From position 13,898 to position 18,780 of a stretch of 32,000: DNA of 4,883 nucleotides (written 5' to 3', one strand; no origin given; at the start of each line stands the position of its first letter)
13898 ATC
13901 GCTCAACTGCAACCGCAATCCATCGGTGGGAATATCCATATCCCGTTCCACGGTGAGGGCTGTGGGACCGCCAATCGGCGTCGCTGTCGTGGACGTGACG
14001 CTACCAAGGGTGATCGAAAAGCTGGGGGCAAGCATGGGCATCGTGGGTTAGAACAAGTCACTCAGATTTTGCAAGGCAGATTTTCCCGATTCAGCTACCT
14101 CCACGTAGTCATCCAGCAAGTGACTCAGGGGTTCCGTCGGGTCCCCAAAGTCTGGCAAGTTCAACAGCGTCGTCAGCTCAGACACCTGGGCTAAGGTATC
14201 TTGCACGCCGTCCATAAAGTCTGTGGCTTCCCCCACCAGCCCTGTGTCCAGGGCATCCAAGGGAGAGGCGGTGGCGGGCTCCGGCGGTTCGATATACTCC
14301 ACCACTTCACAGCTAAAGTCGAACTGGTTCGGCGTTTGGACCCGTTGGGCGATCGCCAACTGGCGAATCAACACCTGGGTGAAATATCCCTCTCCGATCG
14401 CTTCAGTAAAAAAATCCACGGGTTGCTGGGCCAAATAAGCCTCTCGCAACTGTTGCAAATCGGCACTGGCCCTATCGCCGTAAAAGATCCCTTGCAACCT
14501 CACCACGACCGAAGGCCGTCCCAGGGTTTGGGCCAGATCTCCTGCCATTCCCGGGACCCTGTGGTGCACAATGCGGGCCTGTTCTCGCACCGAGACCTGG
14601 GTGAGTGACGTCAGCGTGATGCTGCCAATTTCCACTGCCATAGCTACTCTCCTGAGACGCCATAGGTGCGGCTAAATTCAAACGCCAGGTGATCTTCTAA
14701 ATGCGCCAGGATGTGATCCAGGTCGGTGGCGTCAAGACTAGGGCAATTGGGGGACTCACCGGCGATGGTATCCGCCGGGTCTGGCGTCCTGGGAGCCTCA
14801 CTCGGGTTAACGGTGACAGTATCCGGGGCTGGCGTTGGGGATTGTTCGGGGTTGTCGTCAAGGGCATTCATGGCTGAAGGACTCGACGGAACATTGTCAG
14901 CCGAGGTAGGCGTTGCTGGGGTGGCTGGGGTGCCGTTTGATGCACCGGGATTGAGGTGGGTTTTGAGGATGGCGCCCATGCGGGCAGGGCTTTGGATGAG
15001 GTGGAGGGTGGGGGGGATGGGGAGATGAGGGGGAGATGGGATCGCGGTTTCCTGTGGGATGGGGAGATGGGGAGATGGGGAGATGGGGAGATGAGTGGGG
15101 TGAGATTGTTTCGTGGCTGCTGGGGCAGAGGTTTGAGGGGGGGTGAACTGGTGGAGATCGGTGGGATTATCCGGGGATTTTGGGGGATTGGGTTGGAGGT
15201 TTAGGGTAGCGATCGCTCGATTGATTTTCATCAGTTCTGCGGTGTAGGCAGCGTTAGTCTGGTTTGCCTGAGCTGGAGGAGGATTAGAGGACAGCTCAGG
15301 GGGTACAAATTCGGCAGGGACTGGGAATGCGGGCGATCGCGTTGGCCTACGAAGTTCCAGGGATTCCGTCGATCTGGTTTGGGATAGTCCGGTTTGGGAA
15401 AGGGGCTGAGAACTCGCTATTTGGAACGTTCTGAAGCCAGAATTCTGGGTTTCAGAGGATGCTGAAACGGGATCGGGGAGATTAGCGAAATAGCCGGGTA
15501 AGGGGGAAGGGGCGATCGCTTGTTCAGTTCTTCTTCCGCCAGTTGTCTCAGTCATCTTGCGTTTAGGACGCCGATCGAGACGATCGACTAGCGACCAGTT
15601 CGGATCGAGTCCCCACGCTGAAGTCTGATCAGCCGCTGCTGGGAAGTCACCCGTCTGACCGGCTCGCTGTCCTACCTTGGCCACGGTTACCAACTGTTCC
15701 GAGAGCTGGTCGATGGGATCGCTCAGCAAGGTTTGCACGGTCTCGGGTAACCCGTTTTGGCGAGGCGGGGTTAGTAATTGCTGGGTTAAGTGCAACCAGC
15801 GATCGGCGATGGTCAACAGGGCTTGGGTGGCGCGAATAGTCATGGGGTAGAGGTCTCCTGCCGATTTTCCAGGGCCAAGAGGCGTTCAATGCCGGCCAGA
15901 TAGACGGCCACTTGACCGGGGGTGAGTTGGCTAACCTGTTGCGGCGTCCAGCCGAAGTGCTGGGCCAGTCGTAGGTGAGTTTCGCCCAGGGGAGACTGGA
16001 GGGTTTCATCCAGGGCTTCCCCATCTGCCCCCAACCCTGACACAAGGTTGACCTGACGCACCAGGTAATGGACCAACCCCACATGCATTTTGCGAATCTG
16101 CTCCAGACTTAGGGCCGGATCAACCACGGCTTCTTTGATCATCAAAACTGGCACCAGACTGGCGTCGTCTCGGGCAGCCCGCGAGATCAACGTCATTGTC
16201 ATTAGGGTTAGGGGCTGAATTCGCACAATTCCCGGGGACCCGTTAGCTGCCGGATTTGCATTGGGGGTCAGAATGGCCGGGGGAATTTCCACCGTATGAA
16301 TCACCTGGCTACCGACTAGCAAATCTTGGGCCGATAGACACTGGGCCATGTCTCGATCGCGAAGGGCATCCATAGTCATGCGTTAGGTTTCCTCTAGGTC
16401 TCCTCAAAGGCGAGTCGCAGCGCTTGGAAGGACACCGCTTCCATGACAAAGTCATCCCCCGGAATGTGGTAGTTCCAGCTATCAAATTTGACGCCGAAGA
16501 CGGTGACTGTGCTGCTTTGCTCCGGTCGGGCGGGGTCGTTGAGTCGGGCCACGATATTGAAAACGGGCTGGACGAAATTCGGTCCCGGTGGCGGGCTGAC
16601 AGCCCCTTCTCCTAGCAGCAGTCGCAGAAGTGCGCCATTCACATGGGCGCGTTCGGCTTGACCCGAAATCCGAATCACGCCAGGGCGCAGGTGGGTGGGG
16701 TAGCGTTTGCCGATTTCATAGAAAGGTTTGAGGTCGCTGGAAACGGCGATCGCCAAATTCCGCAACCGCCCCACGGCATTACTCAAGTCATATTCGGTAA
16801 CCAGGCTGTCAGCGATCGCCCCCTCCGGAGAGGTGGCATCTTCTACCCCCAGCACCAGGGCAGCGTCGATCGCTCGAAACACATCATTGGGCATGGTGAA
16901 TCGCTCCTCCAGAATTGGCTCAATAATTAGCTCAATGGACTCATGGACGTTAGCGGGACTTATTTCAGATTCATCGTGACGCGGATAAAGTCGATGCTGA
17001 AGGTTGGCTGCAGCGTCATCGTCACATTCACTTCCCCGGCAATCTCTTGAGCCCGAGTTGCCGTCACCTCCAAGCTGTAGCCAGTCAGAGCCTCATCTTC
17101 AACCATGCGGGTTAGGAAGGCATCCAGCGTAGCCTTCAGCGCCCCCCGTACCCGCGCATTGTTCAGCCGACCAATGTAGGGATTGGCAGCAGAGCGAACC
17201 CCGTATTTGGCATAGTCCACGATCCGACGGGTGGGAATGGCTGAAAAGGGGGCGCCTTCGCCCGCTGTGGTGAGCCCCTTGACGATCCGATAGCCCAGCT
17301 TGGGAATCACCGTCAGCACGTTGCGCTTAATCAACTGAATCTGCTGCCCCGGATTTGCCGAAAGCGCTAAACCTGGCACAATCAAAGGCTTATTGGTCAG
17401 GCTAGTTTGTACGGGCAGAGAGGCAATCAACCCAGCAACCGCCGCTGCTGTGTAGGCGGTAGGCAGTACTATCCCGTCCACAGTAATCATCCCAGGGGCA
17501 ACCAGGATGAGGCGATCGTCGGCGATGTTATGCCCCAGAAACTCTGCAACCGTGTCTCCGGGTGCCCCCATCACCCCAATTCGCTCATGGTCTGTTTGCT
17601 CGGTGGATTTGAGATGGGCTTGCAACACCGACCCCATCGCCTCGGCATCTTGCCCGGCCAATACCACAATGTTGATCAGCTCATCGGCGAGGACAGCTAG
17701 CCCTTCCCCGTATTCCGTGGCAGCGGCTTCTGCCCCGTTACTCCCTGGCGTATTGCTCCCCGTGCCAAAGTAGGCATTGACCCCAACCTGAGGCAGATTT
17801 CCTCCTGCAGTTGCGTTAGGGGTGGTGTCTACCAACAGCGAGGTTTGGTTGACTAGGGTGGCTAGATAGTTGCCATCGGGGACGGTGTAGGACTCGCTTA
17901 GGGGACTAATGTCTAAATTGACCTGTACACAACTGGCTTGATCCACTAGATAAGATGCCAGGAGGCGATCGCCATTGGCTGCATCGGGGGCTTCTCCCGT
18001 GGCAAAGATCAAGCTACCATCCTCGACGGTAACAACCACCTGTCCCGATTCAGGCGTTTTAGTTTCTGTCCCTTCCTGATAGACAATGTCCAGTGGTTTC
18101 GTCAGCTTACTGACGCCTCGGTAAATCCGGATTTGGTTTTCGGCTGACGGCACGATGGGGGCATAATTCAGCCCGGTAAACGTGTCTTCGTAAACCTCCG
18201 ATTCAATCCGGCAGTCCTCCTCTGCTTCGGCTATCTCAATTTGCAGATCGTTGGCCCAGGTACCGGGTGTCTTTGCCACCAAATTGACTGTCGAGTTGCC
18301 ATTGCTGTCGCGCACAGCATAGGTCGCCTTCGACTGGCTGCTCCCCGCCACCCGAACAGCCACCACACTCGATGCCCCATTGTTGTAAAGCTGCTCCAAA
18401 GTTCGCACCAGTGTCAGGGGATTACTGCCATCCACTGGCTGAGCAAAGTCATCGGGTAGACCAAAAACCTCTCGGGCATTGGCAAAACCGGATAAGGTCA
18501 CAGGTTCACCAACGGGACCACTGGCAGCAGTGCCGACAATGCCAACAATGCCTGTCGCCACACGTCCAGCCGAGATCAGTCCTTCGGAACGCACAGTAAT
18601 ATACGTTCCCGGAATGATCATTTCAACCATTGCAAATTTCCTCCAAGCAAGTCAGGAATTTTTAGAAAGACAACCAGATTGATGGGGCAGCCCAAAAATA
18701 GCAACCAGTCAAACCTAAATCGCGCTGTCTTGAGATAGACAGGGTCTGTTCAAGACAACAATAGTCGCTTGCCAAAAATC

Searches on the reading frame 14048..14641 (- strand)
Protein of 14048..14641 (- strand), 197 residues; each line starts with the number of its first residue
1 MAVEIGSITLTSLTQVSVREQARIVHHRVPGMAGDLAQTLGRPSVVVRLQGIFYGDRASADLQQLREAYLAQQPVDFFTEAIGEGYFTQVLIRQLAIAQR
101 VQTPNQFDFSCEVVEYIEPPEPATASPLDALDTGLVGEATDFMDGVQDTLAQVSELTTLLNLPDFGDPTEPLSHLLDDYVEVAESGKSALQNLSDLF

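Call 8: search_protein_families(library=pfam, proteins=[window:14048-14641:-], max_evalue=0.01)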
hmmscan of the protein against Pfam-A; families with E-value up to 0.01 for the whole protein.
window:14048-14641:- (197 aa): 2 families
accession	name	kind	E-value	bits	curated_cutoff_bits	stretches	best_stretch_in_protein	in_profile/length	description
PF07157.17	DNA_circ_N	-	0.00021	22.1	21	1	16-77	17-78/88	DNA circularisation protein N-terminus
PF21821.3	Dit_like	-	0.0035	17.9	24.2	1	50-116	53-116/127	Dit-like phage tail protein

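Call 34: search_protein_families(library=phrogs, proteins=[window:14048-14641:-], max_evalue=0.01)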
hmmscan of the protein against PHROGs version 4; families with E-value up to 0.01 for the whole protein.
window:14048-14641:- (197 aa): 4 families
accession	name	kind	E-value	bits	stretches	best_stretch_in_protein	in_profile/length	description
phrog_184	-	tail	0.00066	20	1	16-158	24-161/411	baseplate hub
phrog_817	-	tail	0.0022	18.5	1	55-115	85-142/200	tail fiber protein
phrog_21362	-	unknown function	0.0035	17.5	1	19-135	26-135/321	-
phrog_16855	-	tail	0.0041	18.1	1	22-121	29-126/158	Gpu-like tail protein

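Call 85: search_solved_structures(query=window:14048-14641:-, max_evalue=10)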
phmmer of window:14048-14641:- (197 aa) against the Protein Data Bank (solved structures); distinct sequences matched with E-value up to 10: 0.

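Call 104: search_protein_families(library=ncbifam, proteins=[window:14048-14641:-], max_evalue=0.1)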
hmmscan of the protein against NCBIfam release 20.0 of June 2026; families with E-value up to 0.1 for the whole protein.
window:14048-14641:- (197 aa): 0 families

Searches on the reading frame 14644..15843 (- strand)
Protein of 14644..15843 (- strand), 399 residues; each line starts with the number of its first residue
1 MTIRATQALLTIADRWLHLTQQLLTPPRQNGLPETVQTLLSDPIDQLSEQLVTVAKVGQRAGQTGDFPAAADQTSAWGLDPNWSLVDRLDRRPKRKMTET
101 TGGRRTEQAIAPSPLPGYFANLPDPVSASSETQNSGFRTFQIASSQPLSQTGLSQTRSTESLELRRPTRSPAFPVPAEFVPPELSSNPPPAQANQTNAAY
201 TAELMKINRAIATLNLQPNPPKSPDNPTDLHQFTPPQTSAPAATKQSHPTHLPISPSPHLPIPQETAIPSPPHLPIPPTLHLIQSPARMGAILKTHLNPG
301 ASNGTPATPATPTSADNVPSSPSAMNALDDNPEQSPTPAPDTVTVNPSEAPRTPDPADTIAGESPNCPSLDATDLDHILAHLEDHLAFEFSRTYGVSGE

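Call 8: search_protein_families(library=pfam, proteins=[window:14644-15843:-], max_evalue=0.01)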
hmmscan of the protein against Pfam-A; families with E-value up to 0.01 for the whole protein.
window:14644-15843:- (399 aa): 0 families

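Call 34: search_protein_families(library=phrogs, proteins=[window:14644-15843:-], max_evalue=0.01)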
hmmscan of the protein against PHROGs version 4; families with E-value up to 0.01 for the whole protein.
window:14644-15843:- (399 aa): 0 families

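Call 61: search_protein_families(library=pfam, proteins=[window:14644-15843:-], max_evalue=10)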
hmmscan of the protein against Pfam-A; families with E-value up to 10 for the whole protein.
window:14644-15843:- (399 aa): 0 families

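Call 83: search_solved_structures(query=window:14644-15843:-, max_evalue=10)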
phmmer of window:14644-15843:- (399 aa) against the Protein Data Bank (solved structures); distinct sequences matched with E-value up to 10: 2.
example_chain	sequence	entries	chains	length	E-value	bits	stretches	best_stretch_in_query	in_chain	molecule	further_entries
5y88_T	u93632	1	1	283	0.73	12.2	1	203-240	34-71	Pre-mRNA-splicing factor CWC23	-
6ncw_A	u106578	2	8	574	2.1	10.7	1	101-158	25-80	Beta-galacturonidase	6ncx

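Call 104: search_protein_families(library=ncbifam, proteins=[window:14644-15843:-], max_evalue=0.1)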
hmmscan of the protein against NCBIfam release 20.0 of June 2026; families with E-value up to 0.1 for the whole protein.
window:14644-15843:- (399 aa): 0 families

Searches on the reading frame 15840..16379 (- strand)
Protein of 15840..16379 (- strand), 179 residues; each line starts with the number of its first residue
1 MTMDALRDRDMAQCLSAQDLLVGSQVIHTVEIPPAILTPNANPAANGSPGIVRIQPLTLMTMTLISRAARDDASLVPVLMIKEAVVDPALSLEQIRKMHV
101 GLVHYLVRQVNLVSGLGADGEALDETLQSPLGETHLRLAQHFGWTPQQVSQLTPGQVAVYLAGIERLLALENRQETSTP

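Call 8: search_protein_families(library=pfam, proteins=[window:15840-16379:-], max_evalue=0.01)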
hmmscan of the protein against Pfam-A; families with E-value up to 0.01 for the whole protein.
window:15840-16379:- (179 aa): 0 families

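Call 34: search_protein_families(library=phrogs, proteins=[window:15840-16379:-], max_evalue=0.01)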
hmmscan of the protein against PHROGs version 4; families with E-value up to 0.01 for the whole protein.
window:15840-16379:- (179 aa): 0 families

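Call 61: search_protein_families(library=pfam, proteins=[window:15840-16379:-], max_evalue=10)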
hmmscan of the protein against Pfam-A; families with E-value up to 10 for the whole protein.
window:15840-16379:- (179 aa): 0 families

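Call 98: find_homologous_proteins(query=window:15840-16379:-)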
Query window:15840-16379:- (179 aa): 539 proteins with E <= 0.001 among 943 candidates; the best 120 are listed.
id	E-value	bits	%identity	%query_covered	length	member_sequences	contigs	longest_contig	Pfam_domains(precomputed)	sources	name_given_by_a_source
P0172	1.8e-94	332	90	99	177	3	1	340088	-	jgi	jgi:hypothetical protein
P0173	6.7e-68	246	71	91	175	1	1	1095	-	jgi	jgi:hypothetical protein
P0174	4.1e-65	237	66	91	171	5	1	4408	-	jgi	jgi:hypothetical protein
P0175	9.4e-65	236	64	93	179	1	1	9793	-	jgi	jgi:hypothetical protein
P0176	1.1e-64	235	66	92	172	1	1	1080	-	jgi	jgi:hypothetical protein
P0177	1.3e-64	235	65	98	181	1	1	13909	-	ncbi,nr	ncbi:MAG: hypothetical protein F6K19_22540 [Cyanothece sp. SIO1E1]|nr:hypothetical protein [Cyanothe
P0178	1.4e-64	235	70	88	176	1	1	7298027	-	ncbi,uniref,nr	ncbi:hypothetical protein K9N68_03700 [Kovacikia minuta CCNUW1]|uniref:hypothetical protein n=1 Tax=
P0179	4.6e-64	233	69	88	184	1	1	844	-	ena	-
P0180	4.9e-64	233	66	89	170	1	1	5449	-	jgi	jgi:hypothetical protein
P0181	7.6e-64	233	68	91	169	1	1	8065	-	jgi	jgi:hypothetical protein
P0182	1.3e-63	232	63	93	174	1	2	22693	-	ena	-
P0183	1.4e-63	232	68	92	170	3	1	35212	-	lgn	-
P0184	2.1e-63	231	65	92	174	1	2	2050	-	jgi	jgi:hypothetical protein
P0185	2.2e-63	231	65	93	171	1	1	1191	-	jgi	jgi:hypothetical protein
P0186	3.8e-63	230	64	91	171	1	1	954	-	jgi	jgi:hypothetical protein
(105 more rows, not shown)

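Call 101: find_encoding_contigs(protein=P0178, flank=10000, max_places=1)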
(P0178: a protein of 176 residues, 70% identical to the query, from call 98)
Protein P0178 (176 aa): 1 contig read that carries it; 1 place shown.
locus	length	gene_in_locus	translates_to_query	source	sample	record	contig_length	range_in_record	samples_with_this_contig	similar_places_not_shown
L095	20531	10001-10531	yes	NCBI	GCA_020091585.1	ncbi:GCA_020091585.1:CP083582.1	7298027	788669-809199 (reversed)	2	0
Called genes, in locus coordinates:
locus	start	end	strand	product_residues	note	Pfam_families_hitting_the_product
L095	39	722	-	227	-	PF00072:Response_reg, PF00196:GerE, PF04545:Sigma70_r4 (weak), PF08281:Sigma70_r4_2 (weak)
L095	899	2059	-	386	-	PF00072:Response_reg, PF07730:HisKA_3, PF02518:HATPase_c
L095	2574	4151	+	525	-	PF02743:dCache_1, PF22673:MCP-like_PDC_1, PF17201:Cache_3-Cache_2 (faint), PF00672:HAMP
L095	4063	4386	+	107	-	PF08448:PAS_4 (weak)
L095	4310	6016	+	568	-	PF00512:HisKA, PF02518:HATPase_c, PF00072:Response_reg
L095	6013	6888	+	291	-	PF12974:Phosphonate-bd, PF09084:NMT1 (weak)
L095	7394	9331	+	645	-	PF10758:DUF2586 (faint), PF04984:Phage_sheath_1, PF17482:Phage_sheath_1C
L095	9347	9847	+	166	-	-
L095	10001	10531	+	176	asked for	-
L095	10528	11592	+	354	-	-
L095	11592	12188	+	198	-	-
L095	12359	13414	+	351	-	-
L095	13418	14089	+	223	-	PF04717:Phage_base_V (weak)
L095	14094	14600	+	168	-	-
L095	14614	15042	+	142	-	PF10934:Sheath_initiator, PF04965:GPW_gp25 (weak)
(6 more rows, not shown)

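Call 104: search_protein_families(library=ncbifam, proteins=[window:15840-16379:-], max_evalue=0.1)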
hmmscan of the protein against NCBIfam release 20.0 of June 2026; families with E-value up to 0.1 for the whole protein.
window:15840-16379:- (179 aa): 0 families

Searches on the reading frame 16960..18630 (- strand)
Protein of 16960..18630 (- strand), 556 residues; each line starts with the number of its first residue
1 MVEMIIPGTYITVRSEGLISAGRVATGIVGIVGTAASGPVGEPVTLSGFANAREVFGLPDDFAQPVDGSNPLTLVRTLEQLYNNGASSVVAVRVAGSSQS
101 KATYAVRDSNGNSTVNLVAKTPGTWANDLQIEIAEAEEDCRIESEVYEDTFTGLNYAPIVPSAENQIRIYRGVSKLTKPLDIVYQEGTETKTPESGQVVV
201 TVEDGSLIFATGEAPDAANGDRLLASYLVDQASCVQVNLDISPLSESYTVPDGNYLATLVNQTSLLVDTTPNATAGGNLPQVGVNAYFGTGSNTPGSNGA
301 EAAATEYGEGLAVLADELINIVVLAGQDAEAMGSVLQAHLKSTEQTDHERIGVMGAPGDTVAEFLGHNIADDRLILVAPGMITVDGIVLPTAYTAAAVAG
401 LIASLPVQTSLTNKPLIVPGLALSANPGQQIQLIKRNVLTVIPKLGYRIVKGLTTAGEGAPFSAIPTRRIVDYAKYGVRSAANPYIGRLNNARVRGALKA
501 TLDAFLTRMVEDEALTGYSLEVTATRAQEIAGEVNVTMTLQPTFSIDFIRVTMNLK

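Call 8: search_protein_families(library=pfam, proteins=[window:16960-18630:-], max_evalue=0.01)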
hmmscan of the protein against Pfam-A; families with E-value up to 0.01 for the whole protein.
window:16960-18630:- (556 aa): 3 families
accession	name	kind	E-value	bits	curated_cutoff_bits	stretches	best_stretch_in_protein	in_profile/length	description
PF17482.7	Phage_sheath_1C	-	8.7e-16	58.3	26.9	1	461-555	5-103/104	Phage tail sheath C-terminal domain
PF04984.19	Phage_sheath_1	-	2.2e-12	47.6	31.4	1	302-455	3-168/168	Phage tail sheath protein subtilisin-like domain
PF22671.1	Gp18_domIII_N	-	1.5e-06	28.8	27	1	26-94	1-58/58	Tail sheath protein Gp18 domain III N-terminal region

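Call 75: search_dna_similar(query=window:16960-18630:-, collection=phages, mode=protein, max_evalue=0.001, max_rows=15)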
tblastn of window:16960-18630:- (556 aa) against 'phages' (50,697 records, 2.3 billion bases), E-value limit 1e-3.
Records with a match: 19; places in all: 19; records where one place covers at least 80% of the query: 0.
Best place of each record, by identity: <60% 19.
By first word of the organism name: Halorubrum 8; Haloarcula 5; Bacillus 2; Halophage 2; Eggerthella 1; Moorella 1.
By host as written in the record: Haloarcula californiae 5; Halorubrum coriense 5; Halorubrum sp. 2; Bacillus thuringiensis 2; - 2; Eggerthella lenta DSM 2243 1; Halorubrum sp. LN27 1; Moorella thermoacetica DSM 103132 1.
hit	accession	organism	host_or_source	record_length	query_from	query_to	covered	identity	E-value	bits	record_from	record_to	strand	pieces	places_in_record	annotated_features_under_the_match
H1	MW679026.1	Eggerthella phage LE2-3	Eggerthella lenta DSM 2243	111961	180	554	67%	24.8%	1e-6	58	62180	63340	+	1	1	tail sheath protein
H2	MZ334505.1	Halorubrum virus HRTV-9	Halorubrum sp.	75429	394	555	29%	31.5%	1e-5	54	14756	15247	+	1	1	tail sheath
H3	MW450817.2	Halorubrum virus VOLN27B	Halorubrum sp. LN27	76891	394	555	29%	31.5%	1e-5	54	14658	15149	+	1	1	putative tail sheath protein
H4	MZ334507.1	Haloarcula virus HCTV-8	Haloarcula californiae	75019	394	555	29%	31.5%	1e-5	54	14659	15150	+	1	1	tail sheath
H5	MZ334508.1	Haloarcula virus HCTV-10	Haloarcula californiae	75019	394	555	29%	31.5%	1e-5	54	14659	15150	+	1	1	tail sheath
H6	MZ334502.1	Haloarcula phage HCTV-7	Haloarcula californiae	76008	394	555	29%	31.5%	1e-5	54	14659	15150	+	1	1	tail sheath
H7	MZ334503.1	Haloarcula phage HCTV-9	Haloarcula californiae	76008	394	555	29%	31.5%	1e-5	54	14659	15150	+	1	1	tail sheath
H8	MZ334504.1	Haloarcula phage HCTV-11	Haloarcula californiae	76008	394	555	29%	31.5%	1e-5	54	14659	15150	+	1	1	tail sheath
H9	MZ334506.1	Halorubrum virus HRTV-16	Halorubrum sp.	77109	394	555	29%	31.5%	1e-5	54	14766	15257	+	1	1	tail sheath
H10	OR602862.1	Moorella phage MTATph1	Moorella thermoacetica DSM 103132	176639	356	556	36%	25.0%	4e-4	49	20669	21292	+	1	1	tail sheath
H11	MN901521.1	Halorubrum virus Serpecor1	Halorubrum coriense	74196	394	555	29%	31.0%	2e-5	54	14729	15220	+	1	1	tail sheath protein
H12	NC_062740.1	Halorubrum virus Serpecor1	Halorubrum coriense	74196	394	555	29%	31.0%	2e-5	54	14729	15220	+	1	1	tail sheath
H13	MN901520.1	Halorubrum virus Hardycor2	Halorubrum coriense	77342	394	555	29%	30.6%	3e-5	54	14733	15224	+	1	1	tail sheath protein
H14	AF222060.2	Halorubrum phage HF2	Halorubrum coriense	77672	394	555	29%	30.6%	3e-5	53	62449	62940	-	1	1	putative tail sheath protein VP2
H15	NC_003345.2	Halorubrum phage HF2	Halorubrum coriense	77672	394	555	29%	30.6%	3e-5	53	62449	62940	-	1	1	tail sheath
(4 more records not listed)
